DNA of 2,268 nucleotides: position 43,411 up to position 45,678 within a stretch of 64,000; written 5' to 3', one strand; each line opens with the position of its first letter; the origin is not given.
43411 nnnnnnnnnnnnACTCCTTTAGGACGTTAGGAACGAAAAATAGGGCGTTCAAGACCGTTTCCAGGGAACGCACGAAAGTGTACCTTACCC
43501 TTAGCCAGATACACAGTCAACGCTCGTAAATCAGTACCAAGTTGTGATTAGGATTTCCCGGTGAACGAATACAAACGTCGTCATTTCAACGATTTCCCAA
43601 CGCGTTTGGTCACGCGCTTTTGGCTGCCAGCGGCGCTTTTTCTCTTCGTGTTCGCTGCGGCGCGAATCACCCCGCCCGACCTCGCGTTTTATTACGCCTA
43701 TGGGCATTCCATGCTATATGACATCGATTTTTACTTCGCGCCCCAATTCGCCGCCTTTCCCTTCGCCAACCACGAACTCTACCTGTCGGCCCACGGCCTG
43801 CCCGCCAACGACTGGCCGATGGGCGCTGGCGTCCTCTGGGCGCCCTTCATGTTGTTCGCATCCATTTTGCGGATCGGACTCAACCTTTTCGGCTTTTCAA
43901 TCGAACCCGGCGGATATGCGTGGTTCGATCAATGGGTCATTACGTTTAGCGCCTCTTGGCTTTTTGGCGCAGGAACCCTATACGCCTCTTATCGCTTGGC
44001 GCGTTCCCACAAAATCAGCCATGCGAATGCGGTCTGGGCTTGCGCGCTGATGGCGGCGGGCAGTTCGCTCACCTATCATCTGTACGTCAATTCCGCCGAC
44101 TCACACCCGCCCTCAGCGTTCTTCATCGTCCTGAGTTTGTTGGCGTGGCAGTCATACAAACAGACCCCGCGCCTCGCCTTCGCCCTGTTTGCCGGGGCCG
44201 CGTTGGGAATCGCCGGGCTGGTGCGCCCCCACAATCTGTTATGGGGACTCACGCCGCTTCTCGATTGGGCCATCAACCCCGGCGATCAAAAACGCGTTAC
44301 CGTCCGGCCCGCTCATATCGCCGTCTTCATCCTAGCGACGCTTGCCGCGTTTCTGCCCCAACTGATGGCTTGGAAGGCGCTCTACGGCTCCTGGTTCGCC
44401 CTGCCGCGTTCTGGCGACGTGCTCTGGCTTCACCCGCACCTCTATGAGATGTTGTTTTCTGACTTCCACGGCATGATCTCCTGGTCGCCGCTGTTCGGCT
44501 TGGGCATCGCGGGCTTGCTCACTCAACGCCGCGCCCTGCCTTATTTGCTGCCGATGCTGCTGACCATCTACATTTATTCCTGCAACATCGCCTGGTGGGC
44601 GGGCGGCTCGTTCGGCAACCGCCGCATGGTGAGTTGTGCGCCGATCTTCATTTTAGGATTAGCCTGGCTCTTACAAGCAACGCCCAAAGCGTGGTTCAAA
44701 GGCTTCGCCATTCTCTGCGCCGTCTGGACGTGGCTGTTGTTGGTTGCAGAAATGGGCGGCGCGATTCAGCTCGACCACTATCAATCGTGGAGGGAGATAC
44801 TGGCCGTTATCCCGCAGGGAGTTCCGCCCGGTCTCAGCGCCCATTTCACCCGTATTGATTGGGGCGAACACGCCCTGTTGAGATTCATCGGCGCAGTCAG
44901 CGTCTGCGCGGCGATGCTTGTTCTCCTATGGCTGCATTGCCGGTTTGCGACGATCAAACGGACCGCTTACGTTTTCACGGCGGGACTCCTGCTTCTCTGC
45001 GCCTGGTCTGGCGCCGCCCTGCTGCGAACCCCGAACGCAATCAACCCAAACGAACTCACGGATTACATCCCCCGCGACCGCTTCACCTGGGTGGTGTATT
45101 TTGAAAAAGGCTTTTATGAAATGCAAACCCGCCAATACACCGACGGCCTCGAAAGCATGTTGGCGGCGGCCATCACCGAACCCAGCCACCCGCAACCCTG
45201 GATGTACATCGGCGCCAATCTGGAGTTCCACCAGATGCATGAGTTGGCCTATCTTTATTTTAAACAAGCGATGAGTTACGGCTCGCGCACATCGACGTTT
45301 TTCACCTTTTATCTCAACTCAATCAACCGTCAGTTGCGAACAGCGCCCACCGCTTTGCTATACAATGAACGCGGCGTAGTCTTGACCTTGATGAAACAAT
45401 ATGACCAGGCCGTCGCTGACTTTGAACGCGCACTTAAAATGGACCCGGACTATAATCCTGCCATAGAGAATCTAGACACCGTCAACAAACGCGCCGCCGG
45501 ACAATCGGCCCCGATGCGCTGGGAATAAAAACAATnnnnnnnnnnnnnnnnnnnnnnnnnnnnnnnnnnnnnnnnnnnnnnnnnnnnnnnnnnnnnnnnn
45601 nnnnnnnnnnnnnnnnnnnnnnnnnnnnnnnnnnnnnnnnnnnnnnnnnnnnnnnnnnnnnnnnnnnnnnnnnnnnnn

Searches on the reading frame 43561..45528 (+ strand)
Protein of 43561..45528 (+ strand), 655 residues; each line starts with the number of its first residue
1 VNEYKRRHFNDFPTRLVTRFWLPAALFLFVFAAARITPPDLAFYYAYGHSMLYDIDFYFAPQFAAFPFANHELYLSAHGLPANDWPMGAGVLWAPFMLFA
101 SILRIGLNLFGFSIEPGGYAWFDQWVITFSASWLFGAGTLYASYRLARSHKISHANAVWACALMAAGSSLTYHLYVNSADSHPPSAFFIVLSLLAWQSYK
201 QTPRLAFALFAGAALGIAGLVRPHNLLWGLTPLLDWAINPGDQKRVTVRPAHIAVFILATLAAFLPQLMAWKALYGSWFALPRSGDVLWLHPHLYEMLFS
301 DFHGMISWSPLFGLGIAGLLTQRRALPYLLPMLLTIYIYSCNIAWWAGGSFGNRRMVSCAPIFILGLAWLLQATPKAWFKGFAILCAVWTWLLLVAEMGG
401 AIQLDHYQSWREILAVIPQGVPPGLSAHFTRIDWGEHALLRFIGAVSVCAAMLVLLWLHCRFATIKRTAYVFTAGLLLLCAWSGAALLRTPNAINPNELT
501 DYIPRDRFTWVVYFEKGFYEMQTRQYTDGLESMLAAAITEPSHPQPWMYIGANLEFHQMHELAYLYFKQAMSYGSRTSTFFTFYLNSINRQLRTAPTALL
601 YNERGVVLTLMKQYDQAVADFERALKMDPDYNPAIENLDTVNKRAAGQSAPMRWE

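Call 6: search_protein_families(library=pfam, proteins=[window:43561-45528:+], max_evalue=0.001)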
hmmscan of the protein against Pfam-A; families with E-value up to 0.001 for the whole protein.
window:43561-45528:+ (655 aa): 3 families
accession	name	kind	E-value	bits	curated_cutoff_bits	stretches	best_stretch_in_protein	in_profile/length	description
PF00515.34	TPR_1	-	3.5e-09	36.5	27.8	1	598-631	1-34/34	Tetratricopeptide repeat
PF07719.23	TPR_2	-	3.1e-08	33.6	27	1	598-631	1-34/34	Tetratricopeptide repeat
PF13181.12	TPR_8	-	6.3e-05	23.3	25.7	1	600-631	3-34/34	Tetratricopeptide repeat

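Call 42: search_protein_families(library=ncbifam, proteins=[window:43561-45528:+], max_evalue=0.001)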
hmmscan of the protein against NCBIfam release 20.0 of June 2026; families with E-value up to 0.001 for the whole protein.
window:43561-45528:+ (655 aa): 3 families
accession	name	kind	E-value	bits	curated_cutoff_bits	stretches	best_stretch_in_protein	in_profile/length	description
TIGR02917.1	PEP_TPR_lipo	equivalog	3.6e-05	21.8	312.2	1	597-640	464-507/899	XrtA/PEP-CTERM system TPR-repeat protein PrsT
NF047440.1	LA3751_2_3_fam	subfamily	0.00022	20.2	200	1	119-392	93-380/460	LA_3751/LA_3752 family putative glycosyltransferase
NF040959.1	MamA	equivalog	0.00067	19.2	200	0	603-636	144-177/204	magnetosome protein MamA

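Call 59: search_solved_structures(query=window:43561-45528:+, max_evalue=10)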
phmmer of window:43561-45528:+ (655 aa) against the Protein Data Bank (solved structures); distinct sequences matched with E-value up to 10: 48.
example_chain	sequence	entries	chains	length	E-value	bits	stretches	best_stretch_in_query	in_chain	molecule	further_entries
7obi_A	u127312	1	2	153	0.00048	21.7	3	602-645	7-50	CTPR-rv4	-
5lyn_A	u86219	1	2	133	0.00083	20.9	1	581-638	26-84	Small glutamine-rich tetratricopeptide repeat-containing protein 2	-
5lyp_A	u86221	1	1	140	0.00093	20.8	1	581-638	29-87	Small glutamine-rich tetratricopeptide repeat-containing protein 2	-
9llv_A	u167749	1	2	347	0.0048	18.4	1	581-637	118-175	Small glutamine-rich tetratricopeptide repeat-containing protein 2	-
2c0l_A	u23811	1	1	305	0.02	16.4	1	598-638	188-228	PEROXISOMAL TARGETING SIGNAL 1 RECEPTOR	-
9gzg_A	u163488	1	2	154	0.02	16.4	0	599-642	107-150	Engineered CTPR protein with glutamic acids for conductivity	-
2c0m_A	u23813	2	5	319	0.021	16.3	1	598-638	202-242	PEROXISOMAL TARGETING SIGNAL 1 RECEPTOR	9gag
7y4i_A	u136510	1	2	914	0.021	16.3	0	600-644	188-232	Probable UDP-N-acetylglucosamine--peptide N-acetylglucosaminyltransferase SPINDLY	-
2j9q_A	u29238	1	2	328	0.023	16.2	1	598-638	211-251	PEROXISOMAL TARGETING SIGNAL 1 RECEPTOR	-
3r9a_B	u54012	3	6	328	0.023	16.2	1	598-638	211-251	Peroxisomal targeting signal 1 receptor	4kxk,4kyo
8dtf_A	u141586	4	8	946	0.024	16.1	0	600-644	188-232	Probable UDP-N-acetylglucosamine--peptide N-acetylglucosaminyltransferase SPINDLY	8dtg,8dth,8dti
2vyi_A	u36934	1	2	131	0.031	15.7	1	601-638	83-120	SGTA PROTEIN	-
1fch_A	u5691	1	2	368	0.032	15.7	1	598-638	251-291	PEROXISOMAL TARGETING SIGNAL 1 RECEPTOR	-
6vl6_A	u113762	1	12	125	0.042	15.3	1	613-643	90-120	T33_dn2A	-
6vfh_A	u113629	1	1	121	0.08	14.4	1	612-639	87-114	T33_dn10A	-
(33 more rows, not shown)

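Call 61: find_homologous_proteins(query=window:43561-45528:+, max_evalue=0.00001)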
Query window:43561-45528:+ (655 aa): 48 proteins with E <= 0.00001 among 8000 candidates.
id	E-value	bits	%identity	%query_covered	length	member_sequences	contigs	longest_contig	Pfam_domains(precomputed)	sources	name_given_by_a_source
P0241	0.0e+0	1524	100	100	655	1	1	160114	PF00515.35,PF07719.24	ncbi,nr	ncbi:MAG: tetratricopeptide repeat protein [Candidatus Hinthialibacter antarcticus]|nr:tetratricopep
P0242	0.0e+0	1265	82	100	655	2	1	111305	PF00515.35,PF07719.24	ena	-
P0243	0.0e+0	1146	73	100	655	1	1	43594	PF00515.35,PF07719.24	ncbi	-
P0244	9.4e-245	832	46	97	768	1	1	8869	PF07719.24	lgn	-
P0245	4.5e-243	827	58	97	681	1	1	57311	PF00515.35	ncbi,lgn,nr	ncbi:MAG: hypothetical protein GC154_12675 [bacterium]|nr:hypothetical protein [bacterium]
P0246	8.7e-207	707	54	94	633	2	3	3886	PF13371.13,PF00515.35,PF13181.13,PF07719.24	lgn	-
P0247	1.1e-197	677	50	95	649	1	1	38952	-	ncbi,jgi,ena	-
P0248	1.1e-197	677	49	95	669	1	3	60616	PF00515.35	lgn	-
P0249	4.5e-195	668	49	95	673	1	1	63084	-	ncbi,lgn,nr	ncbi:MAG: tetratricopeptide repeat protein [Candidatus Omnitrophica bacterium]|nr:tetratricopeptide 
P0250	8.5e-195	667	48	95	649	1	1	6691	-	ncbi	-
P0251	3.7e-194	665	47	95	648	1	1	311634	-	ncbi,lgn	-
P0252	7.2e-194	664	49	95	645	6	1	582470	-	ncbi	ncbi:MAG: hypothetical protein ACOX5R_19825 [bacterium]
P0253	1.4e-192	660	47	97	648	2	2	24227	-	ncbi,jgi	jgi:hypothetical protein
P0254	3.6e-192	658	48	97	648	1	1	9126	PF00515.35,PF07719.24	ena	-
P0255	6.4e-191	654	48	98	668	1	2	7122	-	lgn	-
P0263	1.0e-181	624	42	96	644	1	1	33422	PF00515.35,PF07719.24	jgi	jgi:hypothetical protein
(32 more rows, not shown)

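Call 74: predict_structure(alignment_id=A2)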
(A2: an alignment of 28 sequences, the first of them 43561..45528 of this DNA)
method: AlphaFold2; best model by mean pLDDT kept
length: 655 residues; sequences in the alignment: 28
mean_pLDDT: 89.0   pTM: 0.86
mean pLDDT of the five models: 89.0, 89.0, 87.2, 86.0, 84.9
residues with pLDDT >= 90: 408; 70-90: 211; 50-70: 24; < 50: 12
segments of 3 or more residues with pLDDT < 50: 1-9
pLDDT, mean of each block of 10 residues (from residue 1): 43 81 93 85 93 93 86 83 87 95 95 91 95 95 96 96 94 86 96 94 93 97 94 85 67 96 96 90 74 86 86 97 93 92 65 80 98 95 96 89 77 90 88 85 96 91 90 95 96 86 76 79 86 86 82 94 95 86 94 94 96 95 97 95 89 85
secondary structure, 60 per line:
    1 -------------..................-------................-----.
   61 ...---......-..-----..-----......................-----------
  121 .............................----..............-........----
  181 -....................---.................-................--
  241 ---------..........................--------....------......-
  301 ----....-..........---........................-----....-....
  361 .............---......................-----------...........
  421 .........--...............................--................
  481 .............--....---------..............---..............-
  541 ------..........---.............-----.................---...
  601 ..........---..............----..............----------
elements in order: H14-31 H39-54 H60-63 H67-72 H88-109 H121-149 H154-167 H169-176 H182-201 H205-221 H223-238 H250-275 H294-299 H305-308 H310-319 H323-341 H343-346 H352-355 H357-373 H377-398 H410-429 H432-462 H465-493 H496-499 H509-522 H526-539 H547-556 H560-572 H578-594 H598-610 H614-627 H632-645

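Call 77: fold_search(model_id=the predicted structure, library=pdb)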
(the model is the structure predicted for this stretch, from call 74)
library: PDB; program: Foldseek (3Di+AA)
matches with E <= 10: 902; with E <= 0.001: 1
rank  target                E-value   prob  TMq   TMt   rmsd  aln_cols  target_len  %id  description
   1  6gxc_A                6.8e-04  1.00  0.29  0.27  15.3       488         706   13  Bacterial oligosaccharyltransferase PglB in complex with an inhibitory peptide and a reactive lipid-linked oligosaccha (released 2018-11-14)
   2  3wak                  1.4e-03  1.00  0.34  0.26  15.2       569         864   13  Crystal structure of the Archaeoglobus fulgidus oligosaccharyltransferase (O29867_ARCFU) in the apo form (released 2013-10-30)
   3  8a3t_H                2.3e-03  0.94  0.13  0.16  25.9       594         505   14  S. cerevisiae APC/C-Cdh1 complex (released 2022-08-31)
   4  6q6g_P                2.9e-03  0.96  0.16  0.16  25.1       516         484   14  Cryo-EM structure of the APC/C-Cdc20-Cdk2-cyclinA2-Cks2 complex, the D1 box class (released 2019-09-11)
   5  1w3b_A                3.2e-03  0.98  0.12  0.19  24.9       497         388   12  The superhelical TPR domain of O-linked GlcNAc transferase reveals structural similarities to importin alpha. (released 2004-09-09)
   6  8a3t_F                4.0e-03  0.87  0.12  0.15  26.1       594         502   14  S. cerevisiae APC/C-Cdh1 complex (released 2022-08-31)
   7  5f15                  4.9e-03  1.00  0.37  0.43  12.8       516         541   16  Crystal Structure of ArnT from Cupriavidus metallidurans bound to Undecaprenyl phosphate (released 2016-02-17)
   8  5ogl_A                5.1e-03  1.00  0.28  0.26  14.8       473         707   13  Structure of bacterial oligosaccharyltransferase PglB in complex with an acceptor peptide and an lipid-linked oligosac (released 2017-10-25)
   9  5khu_H                5.1e-03  0.97  0.15  0.19  24.7       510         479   14  Model of human Anaphase-promoting complex/Cyclosome (APC15 deletion mutant), in complex with the Mitotic checkpoint co (released 2016-09-07)
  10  9gaw_P                6.2e-03  0.91  0.12  0.15  25.1       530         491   12  High-resolution structure of the Anaphase-promoting complex/cyclosome (APC/C) bound to co-activator Cdh1 (released 2024-08-14)
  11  4ui9_H                6.4e-03  0.91  0.13  0.16  25.1       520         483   14  Atomic structure of the human Anaphase-Promoting Complex (released 2015-06-17)
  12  9gaw_J                6.7e-03  0.96  0.14  0.17  24.6       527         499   13  High-resolution structure of the Anaphase-promoting complex/cyclosome (APC/C) bound to co-activator Cdh1 (released 2024-08-14)
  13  5g05_H                6.7e-03  0.93  0.13  0.16  24.4       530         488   13  Cryo-EM structure of combined apo phosphorylated APC (released 2016-05-25)
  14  5g04_J                6.7e-03  0.84  0.13  0.15  25.5       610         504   11  Structure of the human APC-Cdc20-Hsl1 complex (released 2016-05-25)
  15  8chy                  8.5e-03  1.00  0.12  0.25  21.5       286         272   14  Crystal structure of an 8-repeat consensus TPR superhelix with Zinc. (released 2024-02-21)
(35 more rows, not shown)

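Call 81: find_encoding_contigs(protein=P0251, flank=6000, max_places=1)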
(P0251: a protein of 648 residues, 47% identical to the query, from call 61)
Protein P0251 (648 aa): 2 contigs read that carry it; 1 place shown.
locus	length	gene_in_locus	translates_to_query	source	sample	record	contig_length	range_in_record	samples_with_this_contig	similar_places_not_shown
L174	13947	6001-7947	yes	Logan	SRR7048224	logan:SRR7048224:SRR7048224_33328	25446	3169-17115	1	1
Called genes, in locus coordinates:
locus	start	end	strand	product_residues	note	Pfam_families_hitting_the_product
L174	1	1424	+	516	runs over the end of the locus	PF00515:TPR_1 (faint), PF07719:TPR_2 (faint), PF13181:TPR_8 (faint), PF12895:ANAPC3 (faint), PF13174:TPR_6 (faint), PF13176:TPR_7 (faint), PF13432:TPR_16 (weak), PF14559:TPR_19 (weak), +7 more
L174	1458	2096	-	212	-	PF00485:PRK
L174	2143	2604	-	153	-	PF13581:HATPase_c_2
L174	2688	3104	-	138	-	PF01740:STAS, PF13466:STAS_2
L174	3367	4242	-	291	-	PF01112:Asparaginase_2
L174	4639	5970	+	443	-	PF10150:RNase_E_G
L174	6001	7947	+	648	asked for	-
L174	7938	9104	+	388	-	PF02684:LpxB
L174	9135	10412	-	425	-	PF02706:Wzz (faint)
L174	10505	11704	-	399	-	PF13624:SurA_N_3 (weak), PF13145:Rotamase_2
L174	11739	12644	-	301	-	-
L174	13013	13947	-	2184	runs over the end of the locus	-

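Call 82: find_encoding_contigs(protein=P0263, flank=6000, max_places=1)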
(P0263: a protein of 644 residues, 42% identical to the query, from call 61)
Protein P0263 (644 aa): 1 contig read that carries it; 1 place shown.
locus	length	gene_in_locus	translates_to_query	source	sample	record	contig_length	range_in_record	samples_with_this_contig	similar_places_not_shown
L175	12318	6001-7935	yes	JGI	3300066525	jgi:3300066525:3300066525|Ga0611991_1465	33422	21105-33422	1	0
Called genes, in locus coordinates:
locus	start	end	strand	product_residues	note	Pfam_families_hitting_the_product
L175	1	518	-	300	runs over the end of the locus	PF00696:AA_kinase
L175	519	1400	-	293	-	PF01634:HisG, PF08029:HisG_C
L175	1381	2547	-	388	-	PF13174:TPR_6 (faint), PF01476:LysM (weak), PF03734:YkuD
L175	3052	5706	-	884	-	PF07549:Sec_GG (faint), PF21760:SecD_1st, PF22599:SecDF_P1_head, PF02355:SecD_SecF_C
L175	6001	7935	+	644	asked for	PF00515:TPR_1 (faint), PF07719:TPR_2 (faint)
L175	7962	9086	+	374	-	PF02684:LpxB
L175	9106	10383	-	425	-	PF02706:Wzz (weak)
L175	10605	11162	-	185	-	-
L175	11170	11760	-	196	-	PF13624:SurA_N_3 (weak)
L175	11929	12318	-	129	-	?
